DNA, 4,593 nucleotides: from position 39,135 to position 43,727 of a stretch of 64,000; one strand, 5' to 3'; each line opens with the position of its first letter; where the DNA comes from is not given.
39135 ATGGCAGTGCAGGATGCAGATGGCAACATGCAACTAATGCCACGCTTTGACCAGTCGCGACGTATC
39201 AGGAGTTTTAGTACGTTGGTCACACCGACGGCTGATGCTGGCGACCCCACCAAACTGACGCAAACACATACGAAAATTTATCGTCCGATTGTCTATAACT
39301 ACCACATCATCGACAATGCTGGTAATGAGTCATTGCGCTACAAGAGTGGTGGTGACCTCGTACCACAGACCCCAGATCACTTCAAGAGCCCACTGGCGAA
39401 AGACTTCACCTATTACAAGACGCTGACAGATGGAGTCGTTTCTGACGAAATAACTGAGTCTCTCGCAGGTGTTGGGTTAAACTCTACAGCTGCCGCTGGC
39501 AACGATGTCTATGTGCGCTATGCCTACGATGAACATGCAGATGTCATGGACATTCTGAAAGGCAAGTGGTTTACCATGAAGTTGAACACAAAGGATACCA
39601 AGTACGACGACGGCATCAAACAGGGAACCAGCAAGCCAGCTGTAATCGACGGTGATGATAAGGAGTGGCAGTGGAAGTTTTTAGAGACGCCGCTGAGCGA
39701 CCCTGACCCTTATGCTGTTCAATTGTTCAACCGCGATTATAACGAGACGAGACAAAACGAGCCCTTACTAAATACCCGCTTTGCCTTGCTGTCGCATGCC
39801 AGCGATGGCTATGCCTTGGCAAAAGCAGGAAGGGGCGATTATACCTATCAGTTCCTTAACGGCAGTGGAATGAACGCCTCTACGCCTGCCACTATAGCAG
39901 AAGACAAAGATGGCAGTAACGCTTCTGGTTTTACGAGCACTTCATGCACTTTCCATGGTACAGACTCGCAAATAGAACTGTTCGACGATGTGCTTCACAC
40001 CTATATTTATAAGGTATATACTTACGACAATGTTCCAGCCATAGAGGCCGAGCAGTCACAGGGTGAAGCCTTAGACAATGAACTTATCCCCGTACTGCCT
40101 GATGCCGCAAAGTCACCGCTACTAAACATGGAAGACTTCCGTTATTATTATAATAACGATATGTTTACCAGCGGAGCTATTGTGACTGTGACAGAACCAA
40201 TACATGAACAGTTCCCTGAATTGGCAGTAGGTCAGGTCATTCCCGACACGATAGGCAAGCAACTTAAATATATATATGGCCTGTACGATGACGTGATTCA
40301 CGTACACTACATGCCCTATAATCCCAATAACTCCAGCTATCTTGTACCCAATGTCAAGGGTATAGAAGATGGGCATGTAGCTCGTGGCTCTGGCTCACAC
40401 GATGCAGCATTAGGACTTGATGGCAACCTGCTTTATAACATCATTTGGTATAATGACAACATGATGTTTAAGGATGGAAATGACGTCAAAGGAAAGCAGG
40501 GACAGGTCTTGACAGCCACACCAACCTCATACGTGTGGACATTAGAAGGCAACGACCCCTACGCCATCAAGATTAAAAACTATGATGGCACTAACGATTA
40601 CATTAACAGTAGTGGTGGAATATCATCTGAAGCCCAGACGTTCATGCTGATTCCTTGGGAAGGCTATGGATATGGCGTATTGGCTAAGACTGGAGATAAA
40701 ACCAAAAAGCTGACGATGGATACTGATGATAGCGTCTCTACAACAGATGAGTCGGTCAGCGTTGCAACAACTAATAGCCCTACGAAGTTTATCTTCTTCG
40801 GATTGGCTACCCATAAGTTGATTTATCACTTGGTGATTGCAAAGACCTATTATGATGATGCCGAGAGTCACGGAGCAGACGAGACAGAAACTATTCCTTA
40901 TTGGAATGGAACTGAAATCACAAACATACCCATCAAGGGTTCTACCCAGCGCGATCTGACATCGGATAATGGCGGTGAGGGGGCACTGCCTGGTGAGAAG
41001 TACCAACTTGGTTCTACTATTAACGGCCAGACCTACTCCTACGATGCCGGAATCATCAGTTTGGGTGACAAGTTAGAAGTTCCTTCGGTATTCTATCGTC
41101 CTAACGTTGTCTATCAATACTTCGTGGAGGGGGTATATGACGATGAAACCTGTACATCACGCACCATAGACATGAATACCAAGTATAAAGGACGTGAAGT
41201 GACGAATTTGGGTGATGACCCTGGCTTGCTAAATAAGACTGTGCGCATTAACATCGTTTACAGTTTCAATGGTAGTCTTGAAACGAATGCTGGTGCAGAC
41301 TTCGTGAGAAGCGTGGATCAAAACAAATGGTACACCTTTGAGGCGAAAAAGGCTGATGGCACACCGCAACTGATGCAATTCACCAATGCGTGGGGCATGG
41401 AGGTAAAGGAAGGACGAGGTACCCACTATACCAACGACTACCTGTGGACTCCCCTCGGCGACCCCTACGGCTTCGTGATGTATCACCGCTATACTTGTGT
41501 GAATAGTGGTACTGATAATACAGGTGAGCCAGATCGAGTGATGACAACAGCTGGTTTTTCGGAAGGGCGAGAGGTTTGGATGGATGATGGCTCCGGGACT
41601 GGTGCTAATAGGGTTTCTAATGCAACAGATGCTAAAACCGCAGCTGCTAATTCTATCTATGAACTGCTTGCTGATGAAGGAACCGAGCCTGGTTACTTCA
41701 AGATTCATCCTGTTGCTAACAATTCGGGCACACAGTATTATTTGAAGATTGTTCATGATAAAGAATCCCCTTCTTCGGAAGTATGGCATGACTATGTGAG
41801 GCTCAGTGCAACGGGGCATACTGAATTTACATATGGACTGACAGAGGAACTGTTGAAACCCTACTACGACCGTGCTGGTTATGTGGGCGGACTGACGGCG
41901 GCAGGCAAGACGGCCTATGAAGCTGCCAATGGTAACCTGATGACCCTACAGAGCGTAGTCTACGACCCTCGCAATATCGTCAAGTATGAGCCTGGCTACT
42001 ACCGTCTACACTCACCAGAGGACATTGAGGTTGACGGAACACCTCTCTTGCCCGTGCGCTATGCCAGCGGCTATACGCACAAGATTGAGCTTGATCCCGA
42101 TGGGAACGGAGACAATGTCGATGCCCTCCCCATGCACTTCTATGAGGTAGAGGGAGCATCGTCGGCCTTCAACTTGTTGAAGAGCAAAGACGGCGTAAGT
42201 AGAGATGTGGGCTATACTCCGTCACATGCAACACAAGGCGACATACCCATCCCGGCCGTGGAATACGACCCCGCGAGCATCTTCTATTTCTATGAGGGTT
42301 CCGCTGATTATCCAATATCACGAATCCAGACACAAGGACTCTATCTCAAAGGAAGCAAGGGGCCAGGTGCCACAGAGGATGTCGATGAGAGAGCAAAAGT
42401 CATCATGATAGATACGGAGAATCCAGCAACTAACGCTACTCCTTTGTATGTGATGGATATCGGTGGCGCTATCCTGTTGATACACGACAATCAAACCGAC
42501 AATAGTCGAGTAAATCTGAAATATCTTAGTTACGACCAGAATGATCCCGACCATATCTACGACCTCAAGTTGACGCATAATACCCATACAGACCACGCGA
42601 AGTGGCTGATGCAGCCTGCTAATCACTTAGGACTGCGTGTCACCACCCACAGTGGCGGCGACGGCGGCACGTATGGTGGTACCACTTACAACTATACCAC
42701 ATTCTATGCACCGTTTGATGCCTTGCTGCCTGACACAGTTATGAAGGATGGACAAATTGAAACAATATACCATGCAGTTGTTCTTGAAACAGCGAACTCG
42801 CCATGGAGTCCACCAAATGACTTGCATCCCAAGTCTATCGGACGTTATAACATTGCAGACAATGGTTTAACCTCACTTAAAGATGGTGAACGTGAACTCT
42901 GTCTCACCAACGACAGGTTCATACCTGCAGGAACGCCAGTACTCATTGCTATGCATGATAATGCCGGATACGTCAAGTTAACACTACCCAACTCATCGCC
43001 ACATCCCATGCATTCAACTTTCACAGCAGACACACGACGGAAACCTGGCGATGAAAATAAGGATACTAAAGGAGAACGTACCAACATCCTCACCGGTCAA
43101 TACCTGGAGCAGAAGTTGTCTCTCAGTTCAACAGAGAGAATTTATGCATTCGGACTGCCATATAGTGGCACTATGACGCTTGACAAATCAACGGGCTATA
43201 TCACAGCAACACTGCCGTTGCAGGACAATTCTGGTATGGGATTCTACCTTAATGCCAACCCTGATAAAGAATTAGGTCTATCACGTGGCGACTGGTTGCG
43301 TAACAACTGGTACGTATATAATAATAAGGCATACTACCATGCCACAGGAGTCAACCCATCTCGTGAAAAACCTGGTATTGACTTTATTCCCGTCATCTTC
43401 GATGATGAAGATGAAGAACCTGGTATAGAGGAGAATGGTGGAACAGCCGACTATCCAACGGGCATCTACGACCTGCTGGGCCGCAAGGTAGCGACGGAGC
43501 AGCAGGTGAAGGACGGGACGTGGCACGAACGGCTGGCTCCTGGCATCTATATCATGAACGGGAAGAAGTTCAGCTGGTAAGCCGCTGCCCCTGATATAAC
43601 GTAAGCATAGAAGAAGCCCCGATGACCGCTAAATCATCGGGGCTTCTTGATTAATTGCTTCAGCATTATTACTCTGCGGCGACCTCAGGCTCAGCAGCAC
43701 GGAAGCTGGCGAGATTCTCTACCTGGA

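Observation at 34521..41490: The giant protein is built from about eight copies of a two-part super-repeat with four ordered signature motifs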

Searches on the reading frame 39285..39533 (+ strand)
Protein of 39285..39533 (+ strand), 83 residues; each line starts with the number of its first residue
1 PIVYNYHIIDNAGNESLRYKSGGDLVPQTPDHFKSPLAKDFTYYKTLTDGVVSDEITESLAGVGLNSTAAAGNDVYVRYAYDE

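Call 39: search_solved_structures(query=A3, max_evalue=10, show_alignments=2)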
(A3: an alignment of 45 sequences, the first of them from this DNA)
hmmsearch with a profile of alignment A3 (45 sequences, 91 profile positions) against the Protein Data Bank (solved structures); distinct sequences matched with E-value up to 10: 1.
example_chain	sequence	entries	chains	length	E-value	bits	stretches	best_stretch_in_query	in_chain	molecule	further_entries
3g7n_A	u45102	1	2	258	0.62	13.4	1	30-62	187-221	Lipase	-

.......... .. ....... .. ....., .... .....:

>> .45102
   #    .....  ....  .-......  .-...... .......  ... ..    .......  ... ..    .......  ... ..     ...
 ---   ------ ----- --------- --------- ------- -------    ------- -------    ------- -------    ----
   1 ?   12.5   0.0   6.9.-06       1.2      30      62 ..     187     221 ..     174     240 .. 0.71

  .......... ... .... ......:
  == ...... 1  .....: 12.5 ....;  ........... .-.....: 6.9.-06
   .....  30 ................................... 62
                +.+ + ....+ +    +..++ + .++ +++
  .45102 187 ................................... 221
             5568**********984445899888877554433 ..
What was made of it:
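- Closest known: Listeria-Bacteroides repeat / InlB B-repeat. Different: A pooled A profile finds no PDB chain (call 39).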

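Call 40: search_protein_families(library=pfam, alignment_id=A3, max_evalue=10)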
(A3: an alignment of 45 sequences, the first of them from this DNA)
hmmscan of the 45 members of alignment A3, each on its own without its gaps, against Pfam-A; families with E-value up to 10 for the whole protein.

A. member 1, seq(83 aa): 0 families

B. families by the number of members that match (of 45 scanned): 8 families
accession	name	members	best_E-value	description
PF13226.11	DUF4034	1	0.017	Domain of unknown function (DUF4034)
PF22125.1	Lreu_0056_like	1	0.024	Hypotheical protein Lreu_0056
PF24138.1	TPR_TNPO3_IPO13_2nd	1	0.034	Transportin-3/Importin-13 second TPR domain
PF01839.29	FG-GAP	1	0.041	FG-GAP repeat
PF07676.18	PD40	1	0.049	WD40-like Beta Propeller Repeat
PF20438.3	SpoIVA_middle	1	0.11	Stage IV sporulation protein A, middle domain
PF02929.23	Bgal_small_N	1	0.12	Beta galactosidase small chain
PF02863.23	Arg_repressor_C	1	0.14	Arginine repressor, C-terminal domain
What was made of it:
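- On Listeria-Bacteroides repeat (Flg_new, PF09479): 0 of 45 module-A sequences match at E<=10 (call 40).
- Closest known: Listeria-Bacteroides repeat / InlB B-repeat. Different: No Flg_new hit in 45 module-A sequences even at E<=10 (call 40).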

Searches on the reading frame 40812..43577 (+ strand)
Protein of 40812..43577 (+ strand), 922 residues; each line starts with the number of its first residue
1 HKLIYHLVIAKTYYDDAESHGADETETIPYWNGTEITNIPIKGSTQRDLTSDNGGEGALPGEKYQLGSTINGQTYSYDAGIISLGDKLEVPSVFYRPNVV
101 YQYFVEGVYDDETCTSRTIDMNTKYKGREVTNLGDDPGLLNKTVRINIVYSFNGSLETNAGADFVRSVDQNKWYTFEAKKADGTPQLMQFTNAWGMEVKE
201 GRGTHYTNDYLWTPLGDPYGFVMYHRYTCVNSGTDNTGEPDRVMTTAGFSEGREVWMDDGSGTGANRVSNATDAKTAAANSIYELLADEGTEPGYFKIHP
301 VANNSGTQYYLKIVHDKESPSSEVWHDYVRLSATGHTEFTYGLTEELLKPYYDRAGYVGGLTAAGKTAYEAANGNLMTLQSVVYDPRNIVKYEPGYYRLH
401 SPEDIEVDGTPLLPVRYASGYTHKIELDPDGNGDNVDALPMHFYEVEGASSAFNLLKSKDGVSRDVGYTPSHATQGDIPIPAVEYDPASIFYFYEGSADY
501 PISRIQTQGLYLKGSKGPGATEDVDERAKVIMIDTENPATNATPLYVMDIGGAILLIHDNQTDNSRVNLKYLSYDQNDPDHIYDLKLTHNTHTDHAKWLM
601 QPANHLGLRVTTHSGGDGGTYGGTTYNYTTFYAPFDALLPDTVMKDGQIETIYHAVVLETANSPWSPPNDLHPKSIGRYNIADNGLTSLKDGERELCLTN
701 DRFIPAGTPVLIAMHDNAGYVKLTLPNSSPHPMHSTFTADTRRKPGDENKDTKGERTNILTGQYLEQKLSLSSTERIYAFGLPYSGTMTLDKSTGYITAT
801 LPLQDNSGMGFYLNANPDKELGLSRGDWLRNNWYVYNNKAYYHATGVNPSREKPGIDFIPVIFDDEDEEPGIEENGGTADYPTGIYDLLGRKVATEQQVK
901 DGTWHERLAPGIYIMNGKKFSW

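Call 68: predict_structure(alignment_id=A5)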
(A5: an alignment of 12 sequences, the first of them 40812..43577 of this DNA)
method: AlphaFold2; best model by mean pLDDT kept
length: 922 residues; sequences in the alignment: 12
mean_pLDDT: 58.1   pTM: 0.57
mean pLDDT of the five models: 58.1, 54.4, 51.9, 48.7, 48.0
residues with pLDDT >= 90: 14; 70-90: 265; 50-70: 340; < 50: 303
segments of 3 or more residues with pLDDT < 50: 11-26, 44-74, 95-99, 149-171, 215-218, 231-233, 262-265, 267-269, 290-292, 475-482, 563-565, 617-624, 661-669, 678-699, 733-775, 782-784, 787-793, 795-805, 807-810, 813-882, 888-891, 917-922
pLDDT, mean of each block of 10 residues (from residue 1): 66 38 46 53 40 29 32 53 71 49 74 70 72 73 63 33 39 67 72 60 57 54 62 51 69 71 47 56 62 64 62 77 74 81 75 88 92 77 81 83 64 72 65 71 71 62 66 43 64 66 71 71 66 68 75 79 57 74 76 75 70 54 56 69 65 66 42 52 42 40 64 71 69 46 39 41 36 48 47 41 46 39 30 27 26 25 26 28 47 58 55 47 46
secondary structure, 60 per line:
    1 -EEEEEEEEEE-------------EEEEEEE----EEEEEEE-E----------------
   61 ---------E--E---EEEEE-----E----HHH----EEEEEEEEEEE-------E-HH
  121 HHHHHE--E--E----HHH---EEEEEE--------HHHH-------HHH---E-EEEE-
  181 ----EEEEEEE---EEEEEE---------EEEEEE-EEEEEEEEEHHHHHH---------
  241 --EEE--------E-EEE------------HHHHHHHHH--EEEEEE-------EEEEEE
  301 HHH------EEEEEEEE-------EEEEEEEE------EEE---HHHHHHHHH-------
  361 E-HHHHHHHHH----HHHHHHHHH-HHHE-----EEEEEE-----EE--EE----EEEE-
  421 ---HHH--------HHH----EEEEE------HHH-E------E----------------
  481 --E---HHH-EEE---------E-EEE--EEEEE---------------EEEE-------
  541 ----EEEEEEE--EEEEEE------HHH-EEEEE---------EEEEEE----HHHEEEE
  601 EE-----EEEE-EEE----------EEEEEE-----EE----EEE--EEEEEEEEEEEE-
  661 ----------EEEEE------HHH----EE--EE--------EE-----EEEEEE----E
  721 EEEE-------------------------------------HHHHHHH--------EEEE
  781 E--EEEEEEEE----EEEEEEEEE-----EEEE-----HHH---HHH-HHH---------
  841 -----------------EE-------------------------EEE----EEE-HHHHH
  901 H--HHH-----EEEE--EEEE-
elements in order (helices of 4 or more, strands of 3 or more residues): E2-11 E25-31 E36-42 E77-81 E99-109 H119-125 E143-148 H157-160 E176-179 E185-191 E195-200 E210-215 E217-225 H226-231 E243-245 E256-258 H271-279 E282-287 E295-300 E310-317 E325-332 E339-341 H345-353 H363-371 H376-384 E395-400 E416-419 E442-446 E491-493 E505-507 E510-514 E530-533 E545-551 E554-559 E570-574 E584-589 E597-602 E608-611 E613-615 E626-631 E643-645 E648-659 E671-675 E710-715 E720-724 H762-768 E777-781 E784-791 E796-804 E810-813 E885-887 E892-894 H896-901 E912-915 E918-921
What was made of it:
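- The C-terminal 640 aa could not be modelled (pLDDT 58, call 68).
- Tried and rejected: AlphaFold2 of aa 2126-3047 with 12 sequences gave pLDDT 58 (call 68).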

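Call 71: fold_search(model_id=the predicted structure, library=pdb)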
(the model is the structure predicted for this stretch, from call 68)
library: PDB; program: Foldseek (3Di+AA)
matches with E <= 10: 317; with E <= 0.001: 13
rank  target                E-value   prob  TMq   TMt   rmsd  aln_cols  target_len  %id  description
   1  5b2h_A                1.2e-06  1.00  0.15  0.41  14.7       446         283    7  Crystal structure of HA33 from Clostridium botulinum serotype C strain Yoichi (released 2016-06-15)
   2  2vsa                  1.5e-06  1.00  0.20  0.22  16.8       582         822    8  Structure and mode of action of a mosquitocidal holotoxin (released 2008-07-08)
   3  1ybi_A                2.0e-06  1.00  0.13  0.37  17.4       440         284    9  Crystal structure of HA33A, a neurotoxin-associated protein from Clostridium botulinum type A (released 2005-02-22)
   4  3aj6_A                3.1e-06  1.00  0.15  0.42  14.1       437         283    8  HA1 (HA33) mutant F179I of botulinum type C progenitor toxin complexed with N-acetylgalactosamine, bound at site II (released 2011-06-01)
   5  4lo0_A                4.0e-06  1.00  0.13  0.36  17.0       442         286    9  Apo HA17-HA33 (released 2013-10-30)
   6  4lo0_B                4.0e-06  1.00  0.13  0.35  17.1       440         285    9  Apo HA17-HA33 (released 2013-10-30)
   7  4ouj_A                1.0e-05  1.00  0.13  0.37  16.5       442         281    9  Crystal structure of HA33B-Lac (released 2014-06-04)
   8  3ah1_B                1.4e-05  1.00  0.15  0.41  15.5       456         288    8  HA1 subcomponent of botulinum type C progenitor toxin complexed with N-acetylneuramic acid (released 2010-04-28)
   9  2vse_B                1.7e-05  1.00  0.21  0.23  10.8       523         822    8  Structure and mode of action of a mosquitocidal holotoxin (released 2008-07-08)
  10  3uj4_B                4.3e-05  1.00  0.15  0.24  16.8       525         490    8  Crystal structure of the apo-inositol 1,4,5-trisphosphate receptor (released 2012-02-15)
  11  7lhe_A                9.6e-05  1.00  0.15  0.07  16.9       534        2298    8  Structure of full-length IP3R1 channel reconstituted into lipid nanodisc in the apo-state (released 2021-06-02)
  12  9qcm_L                2.0e-04  1.00  0.14  0.38  16.9       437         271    9  Botulinum neurotoxin type B1, 14-subunit, Large Progenitor Toxin Complex (L-PTC) (released 2025-09-10)
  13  4gp0_A                7.9e-04  0.97  0.12  0.20  17.5       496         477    9  The crystal structure of human fascin 1 R149A K150A R151A mutant (released 2012-11-28)
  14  9qce_D                1.1e-03  1.00  0.12  0.69   4.5       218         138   10  HA70-HA17-HA33 complex from Clostridium botulinum Serotype B1 (released 2025-09-10)
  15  3uj0_A                2.4e-03  0.93  0.14  0.23  16.9       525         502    7  Crystal structure of the inositol 1,4,5-trisphosphate receptor with ligand bound form. (released 2012-02-15)
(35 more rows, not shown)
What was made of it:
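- The model of unit 8 plus the C-terminus hits HA17 at TM 0.65-0.70 and the double-trefoil HA33 at E 1e-6 (call 71).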

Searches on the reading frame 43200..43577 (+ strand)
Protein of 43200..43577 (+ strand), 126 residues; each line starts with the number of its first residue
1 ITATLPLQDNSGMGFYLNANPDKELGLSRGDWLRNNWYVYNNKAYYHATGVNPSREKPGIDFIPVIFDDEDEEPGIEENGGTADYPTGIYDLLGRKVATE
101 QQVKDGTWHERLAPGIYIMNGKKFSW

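Call 22: search_protein_families(library=ncbifam, proteins=[window:43200-43577:+], max_evalue=10)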
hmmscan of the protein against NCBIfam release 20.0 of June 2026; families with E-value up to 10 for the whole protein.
window:43200-43577:+ (126 aa): 1 family
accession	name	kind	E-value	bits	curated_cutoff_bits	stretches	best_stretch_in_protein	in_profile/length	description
TIGR04183.1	Por_Secre_tail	domain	0.0038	17.2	23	1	89-120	25-57/72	T9SS type A sorting domain-containing protein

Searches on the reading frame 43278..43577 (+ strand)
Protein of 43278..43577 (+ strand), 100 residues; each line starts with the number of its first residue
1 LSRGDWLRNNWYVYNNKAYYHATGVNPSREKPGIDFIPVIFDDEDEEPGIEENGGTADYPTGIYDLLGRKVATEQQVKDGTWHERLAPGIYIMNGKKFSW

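Call 49: search_protein_families(library=ncbifam, alignment_id=A4, max_evalue=1)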
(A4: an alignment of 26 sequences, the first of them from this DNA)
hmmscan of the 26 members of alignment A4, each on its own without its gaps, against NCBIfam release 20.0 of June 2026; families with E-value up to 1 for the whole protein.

A. member 1, seq(100 aa): 1 family
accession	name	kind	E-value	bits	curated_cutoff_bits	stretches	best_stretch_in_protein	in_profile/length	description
TIGR04183.1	Por_Secre_tail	domain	0.0026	17.7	23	1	63-94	25-57/72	T9SS type A sorting domain-containing protein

B. families by the number of members that match (of 26 scanned): 4 families
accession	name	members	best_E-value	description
TIGR04183.1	Por_Secre_tail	25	2.9e-05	T9SS type A sorting domain-containing protein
NF033708.1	T9SS_Cterm_ChiA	4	0.0044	T9SS sorting signal type C domain-containing protein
TIGR02422.1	protocat_beta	1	0.02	protocatechuate 3,4-dioxygenase subunit beta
TIGR00603.1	rad25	1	0.091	DNA repair helicase rad25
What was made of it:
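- On T9SS cargo with type A C-terminal sorting domain (TIGR04183): 25 of 26 homolog tails hit the same model, best E 2.9e-5 (call 49).
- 25 of 26 homolog C-termini hit the same model, best E 2.9e-5 (call 49).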
